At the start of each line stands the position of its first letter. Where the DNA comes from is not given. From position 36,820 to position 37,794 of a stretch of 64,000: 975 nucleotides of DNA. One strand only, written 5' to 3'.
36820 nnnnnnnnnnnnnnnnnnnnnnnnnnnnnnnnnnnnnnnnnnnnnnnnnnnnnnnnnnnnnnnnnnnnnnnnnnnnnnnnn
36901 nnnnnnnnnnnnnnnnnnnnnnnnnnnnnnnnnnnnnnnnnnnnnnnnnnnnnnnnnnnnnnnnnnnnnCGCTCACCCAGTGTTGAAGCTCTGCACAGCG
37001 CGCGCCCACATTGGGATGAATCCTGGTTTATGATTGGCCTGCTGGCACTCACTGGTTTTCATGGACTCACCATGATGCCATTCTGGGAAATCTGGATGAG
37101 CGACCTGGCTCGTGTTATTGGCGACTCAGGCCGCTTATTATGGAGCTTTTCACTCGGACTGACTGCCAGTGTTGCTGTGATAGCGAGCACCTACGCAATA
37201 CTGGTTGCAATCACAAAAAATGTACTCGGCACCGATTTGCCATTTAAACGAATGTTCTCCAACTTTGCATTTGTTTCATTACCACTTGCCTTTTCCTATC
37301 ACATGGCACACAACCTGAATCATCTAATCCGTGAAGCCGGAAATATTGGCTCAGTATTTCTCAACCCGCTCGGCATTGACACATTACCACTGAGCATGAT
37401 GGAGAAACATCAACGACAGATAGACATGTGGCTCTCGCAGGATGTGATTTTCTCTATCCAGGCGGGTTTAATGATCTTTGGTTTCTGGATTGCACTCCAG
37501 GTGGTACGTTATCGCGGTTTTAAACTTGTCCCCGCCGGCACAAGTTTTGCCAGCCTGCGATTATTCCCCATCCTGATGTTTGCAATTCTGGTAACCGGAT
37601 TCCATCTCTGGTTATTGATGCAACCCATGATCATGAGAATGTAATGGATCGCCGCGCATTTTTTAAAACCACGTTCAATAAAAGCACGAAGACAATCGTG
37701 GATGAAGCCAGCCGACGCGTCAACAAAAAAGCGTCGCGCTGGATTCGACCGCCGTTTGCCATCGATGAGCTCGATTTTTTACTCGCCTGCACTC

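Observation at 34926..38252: Unassigned four-gene redox module: NapG-like ferredoxin, CopC/FixH-like periplasmic protein, 510-aa NapH/CcoG-like polytopic polyferredoxin, NapG-like ferredoxin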

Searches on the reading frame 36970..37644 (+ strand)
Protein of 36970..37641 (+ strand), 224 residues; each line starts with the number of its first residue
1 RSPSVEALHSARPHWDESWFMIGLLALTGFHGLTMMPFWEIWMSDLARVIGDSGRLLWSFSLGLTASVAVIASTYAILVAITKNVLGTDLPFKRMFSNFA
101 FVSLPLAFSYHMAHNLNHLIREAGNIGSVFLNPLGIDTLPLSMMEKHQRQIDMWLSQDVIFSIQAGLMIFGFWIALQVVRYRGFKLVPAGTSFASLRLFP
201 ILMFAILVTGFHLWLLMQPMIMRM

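Call 19: search_protein_families(library=pfam, proteins=[window:36970-37641:+], max_evalue=10)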
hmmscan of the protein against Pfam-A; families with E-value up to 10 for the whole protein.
seq(224 aa): 0 families

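Call 36: search_protein_representatives(alignment_id=A4)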
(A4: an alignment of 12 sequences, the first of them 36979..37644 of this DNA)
Query: 12 sequences, 221 profile positions. Proteins with E-value up to 0.001 (for the whole library): 862; up to 1e-10: 208; up to 1e-30: 41. The best 150 are listed.
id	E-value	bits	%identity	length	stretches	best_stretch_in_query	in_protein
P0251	6.8e-88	310.3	-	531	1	1-220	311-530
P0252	3.6e-83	294.9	-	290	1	1-166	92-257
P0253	6.6e-83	294.0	-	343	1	2-221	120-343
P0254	8.3e-79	280.6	-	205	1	18-221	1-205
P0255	1.3e-78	279.9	-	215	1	1-169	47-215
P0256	4.6e-71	255.3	-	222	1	2-220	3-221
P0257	5.2e-69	248.6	-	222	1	3-221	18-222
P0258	2.5e-68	246.4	-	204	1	18-221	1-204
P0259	5.7e-68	245.2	-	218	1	7-220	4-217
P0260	2.2e-67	243.3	-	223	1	2-221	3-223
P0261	1.1e-65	237.7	-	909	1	2-221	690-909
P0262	6.1e-63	228.7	-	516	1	3-221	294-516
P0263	6.4e-63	228.7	-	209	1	13-220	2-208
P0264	2.0e-59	217.2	-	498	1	2-220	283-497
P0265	5.3e-59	215.9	-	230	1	18-169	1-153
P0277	1.0e-48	182.3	-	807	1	3-220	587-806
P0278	2.9e-48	180.7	-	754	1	3-220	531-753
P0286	7.4e-37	143.5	-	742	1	2-220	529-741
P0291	8.7e-33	130.2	-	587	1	5-220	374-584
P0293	8.0e-30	120.5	-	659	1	6-220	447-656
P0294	8.8e-30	120.3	-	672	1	6-220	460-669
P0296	7.9e-28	113.9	-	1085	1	9-221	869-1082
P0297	9.9e-28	113.6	-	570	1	5-220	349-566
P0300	2.0e-26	109.3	-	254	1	8-221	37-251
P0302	3.8e-26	108.4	-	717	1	7-220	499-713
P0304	9.2e-26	107.2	-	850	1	8-220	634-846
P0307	1.9e-25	106.2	-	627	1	5-220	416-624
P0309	3.6e-25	105.3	-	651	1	7-219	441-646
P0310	7.3e-25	104.2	-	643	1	8-220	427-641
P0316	5.0e-23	98.3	-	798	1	9-221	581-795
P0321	1.7e-22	96.5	-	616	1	6-220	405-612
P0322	2.2e-22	96.2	-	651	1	19-219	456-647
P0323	2.2e-22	96.1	-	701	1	7-220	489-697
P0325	5.2e-22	94.9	-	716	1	4-220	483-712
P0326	6.0e-22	94.7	-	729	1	9-220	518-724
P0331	2.5e-21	92.7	-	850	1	6-221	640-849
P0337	5.9e-20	88.2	-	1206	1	8-221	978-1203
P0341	1.5e-19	86.9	-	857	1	11-220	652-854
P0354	1.5e-17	80.3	-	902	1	5-220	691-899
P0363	1.1e-15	74.3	-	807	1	6-220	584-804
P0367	3.8e-15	72.5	-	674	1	7-220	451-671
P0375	1.6e-14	70.4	-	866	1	10-217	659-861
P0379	2.6e-14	69.7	-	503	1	65-217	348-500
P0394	3.4e-13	66.1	-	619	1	5-219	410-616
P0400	5.3e-13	65.5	-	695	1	7-220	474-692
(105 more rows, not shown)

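Call 37: search_protein_families(library=pfam, proteins=[P0261, P0277, P0286, P0293, P0296, P0304, P0337, P0354, P0302, P0300], max_evalue=0.001)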
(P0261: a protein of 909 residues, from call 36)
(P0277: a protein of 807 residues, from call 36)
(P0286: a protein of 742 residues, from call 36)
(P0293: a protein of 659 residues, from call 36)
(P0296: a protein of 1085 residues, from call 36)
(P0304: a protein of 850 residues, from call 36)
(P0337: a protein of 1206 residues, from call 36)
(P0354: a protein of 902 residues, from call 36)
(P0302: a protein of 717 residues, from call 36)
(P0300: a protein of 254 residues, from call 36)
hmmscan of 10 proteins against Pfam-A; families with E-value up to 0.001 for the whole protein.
P0261 (909 aa): 3 families
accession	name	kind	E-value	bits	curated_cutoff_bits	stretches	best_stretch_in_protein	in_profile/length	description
PF13442.11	Cytochrome_CBB3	-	4.5e-38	129.9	27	3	150-230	5-68/68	Cytochrome C oxidase, cbb3-type, subunit III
PF00034.26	Cytochrom_C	-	2e-25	90.4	21.3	2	288-368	3-86/90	Cytochrome c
PF12801.12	Fer4_5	-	0.00026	21.3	22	1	581-611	2-31/48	4Fe-4S binding domain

P0277 (807 aa): 1 family
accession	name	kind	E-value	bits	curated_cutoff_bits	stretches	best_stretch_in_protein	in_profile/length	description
PF12801.12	Fer4_5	-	0.00013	22.3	22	1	477-515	2-39/48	4Fe-4S binding domain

P0286 (742 aa): 1 family
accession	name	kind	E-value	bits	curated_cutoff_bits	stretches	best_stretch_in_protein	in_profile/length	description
PF12801.12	Fer4_5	-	5.1e-05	23.6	22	1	420-459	2-40/48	4Fe-4S binding domain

P0293 (659 aa): 2 families
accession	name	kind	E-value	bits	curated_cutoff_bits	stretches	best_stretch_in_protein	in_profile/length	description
PF05573.18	NosL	-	5.1e-16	59.6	24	1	35-148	6-130/131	NosL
PF12801.12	Fer4_5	-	5.6e-09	36.3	22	1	245-287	2-45/48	4Fe-4S binding domain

P0296 (1085 aa): 1 family
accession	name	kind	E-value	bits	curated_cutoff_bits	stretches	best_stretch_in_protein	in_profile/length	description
PF12801.12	Fer4_5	-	2.8e-09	37.2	22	2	111-145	5-39/48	4Fe-4S binding domain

P0304 (850 aa): 0 families

P0337 (1206 aa): 4 families
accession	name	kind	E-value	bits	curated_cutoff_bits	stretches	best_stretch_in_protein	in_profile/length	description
PF12801.12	Fer4_5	-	3.3e-09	37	22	2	105-136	4-35/48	4Fe-4S binding domain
PF13187.11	Fer4_9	-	5.2e-06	26.8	27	1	262-304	4-50/52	4Fe-4S dicluster domain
PF13237.11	Fer4_10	-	6.4e-05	23.3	25.5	0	261-302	10-53/53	4Fe-4S dicluster domain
PF13484.11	Fer4_16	-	0.00021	22.4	30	0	291-313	2-23/66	4Fe-4S double cluster binding domain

P0354 (902 aa): 0 families

P0302 (717 aa): 1 family
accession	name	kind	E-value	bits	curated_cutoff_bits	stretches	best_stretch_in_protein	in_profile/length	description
PF04945.19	YHS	-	1.8e-10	41.1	30.3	1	50-95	2-47/47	YHS domain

P0300 (254 aa): 0 families

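Call 39: search_protein_families(library=pfam, alignment_id=A5, max_evalue=0.001)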
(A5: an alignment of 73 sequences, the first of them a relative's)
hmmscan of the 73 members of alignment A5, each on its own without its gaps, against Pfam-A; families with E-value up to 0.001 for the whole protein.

A. member 1, P0251 (531 aa): 1 family
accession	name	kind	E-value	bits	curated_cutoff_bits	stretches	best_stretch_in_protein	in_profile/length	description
PF12801.12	Fer4_5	-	0.00034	21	22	1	203-233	2-31/48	4Fe-4S binding domain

B. families by the number of members that match (of 73 scanned): 15 families
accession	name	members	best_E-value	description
PF12801.12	Fer4_5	46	1.1e-15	4Fe-4S binding domain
PF04945.19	YHS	4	1.6e-17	YHS domain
PF13435.11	Cytochrome_C554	3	3.4e-24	Cytochrome c554 and c-prime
PF13442.11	Cytochrome_CBB3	2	4.5e-38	Cytochrome C oxidase, cbb3-type, subunit III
PF00034.26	Cytochrom_C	2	2e-25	Cytochrome c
PF13187.11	Fer4_9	2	5.2e-06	4Fe-4S dicluster domain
PF13237.11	Fer4_10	2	6.4e-05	4Fe-4S dicluster domain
PF05573.18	NosL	1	5.1e-16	NosL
PF07992.20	Pyr_redox_2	1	1.8e-08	Pyridine nucleotide-disulphide oxidoreductase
PF12018.13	FAP206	1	8e-05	Domain of unknown function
PF13484.11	Fer4_16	1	0.00021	4Fe-4S double cluster binding domain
PF12838.12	Fer4_7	1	0.00022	4Fe-4S dicluster domain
PF00037.32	Fer4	1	0.00055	4Fe-4S binding domain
PF19335.5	HMBD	1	0.00077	Heavy metal binding domain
PF13115.11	YtkA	1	0.00091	YtkA-like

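Call 40: search_protein_families(library=pfam, proteins=[P0278, P0294, P0307, P0309, P0310, P0316, P0321, P0322, P0323, P0325], max_evalue=0.01)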
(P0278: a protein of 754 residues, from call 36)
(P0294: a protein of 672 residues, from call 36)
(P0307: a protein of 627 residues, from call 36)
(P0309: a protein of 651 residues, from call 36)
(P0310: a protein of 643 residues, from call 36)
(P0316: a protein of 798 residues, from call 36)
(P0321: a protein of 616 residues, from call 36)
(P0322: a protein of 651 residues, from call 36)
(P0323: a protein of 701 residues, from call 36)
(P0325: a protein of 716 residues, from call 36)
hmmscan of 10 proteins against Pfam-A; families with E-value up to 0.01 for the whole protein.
P0278 (754 aa): 2 families
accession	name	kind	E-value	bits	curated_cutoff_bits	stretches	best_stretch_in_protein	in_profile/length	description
PF12801.12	Fer4_5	-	5e-05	23.6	22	1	423-454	5-34/48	4Fe-4S binding domain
PF13237.11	Fer4_10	-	0.0023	18.3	25.5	0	503-518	6-21/53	4Fe-4S dicluster domain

P0294 (672 aa): 1 family
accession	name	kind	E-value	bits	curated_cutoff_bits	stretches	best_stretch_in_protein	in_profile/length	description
PF11862.13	DUF3382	-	0.0074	17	28.9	1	230-279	5-54/97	Domain of unknown function (DUF3382)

P0307 (627 aa): 1 family
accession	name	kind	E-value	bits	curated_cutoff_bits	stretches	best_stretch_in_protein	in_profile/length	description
PF12801.12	Fer4_5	-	1.5e-10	41.3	22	2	305-343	3-41/48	4Fe-4S binding domain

P0309 (651 aa): 1 family
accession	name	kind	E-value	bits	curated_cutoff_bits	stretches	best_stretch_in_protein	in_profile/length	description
PF04945.19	YHS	-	1.1e-10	41.8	30.3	1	106-147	3-44/47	YHS domain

P0310 (643 aa): 2 families
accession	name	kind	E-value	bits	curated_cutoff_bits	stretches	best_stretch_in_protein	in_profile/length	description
PF12801.12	Fer4_5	-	3.5e-07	30.5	22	2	312-345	2-34/48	4Fe-4S binding domain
PF19335.5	HMBD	-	0.00077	19.8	23.6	1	59-85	2-27/28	Heavy metal binding domain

P0316 (798 aa): 1 family
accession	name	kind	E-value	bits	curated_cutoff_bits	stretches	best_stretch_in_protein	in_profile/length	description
PF12801.12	Fer4_5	-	0.00021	21.6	22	1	464-502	1-38/48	4Fe-4S binding domain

P0321 (616 aa): 1 family
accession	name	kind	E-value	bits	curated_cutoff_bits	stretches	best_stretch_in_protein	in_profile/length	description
PF04945.19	YHS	-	8.6e-07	29.3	30.3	1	58-99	3-44/47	YHS domain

P0322 (651 aa): 1 family
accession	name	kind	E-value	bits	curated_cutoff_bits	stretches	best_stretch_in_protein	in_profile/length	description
PF12801.12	Fer4_5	-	6.5e-08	32.9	22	2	328-367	1-39/48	4Fe-4S binding domain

P0323 (701 aa): 2 families
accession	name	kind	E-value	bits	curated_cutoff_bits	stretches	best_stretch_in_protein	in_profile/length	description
PF04945.19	YHS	-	1.6e-17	63.6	30.3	2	87-127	2-44/47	YHS domain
PF12018.13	FAP206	-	8e-05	22.5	33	0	151-182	221-252/272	Domain of unknown function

P0325 (716 aa): 3 families
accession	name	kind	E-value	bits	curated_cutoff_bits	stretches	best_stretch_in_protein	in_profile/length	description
PF12801.12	Fer4_5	-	0.00015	22.1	22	1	286-321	3-39/48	4Fe-4S binding domain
PF13237.11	Fer4_10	-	0.0019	18.5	25.5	1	452-476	4-30/53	4Fe-4S dicluster domain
PF12837.12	Fer4_6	-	0.0091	16.4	25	1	453-471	5-23/24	4Fe-4S binding domain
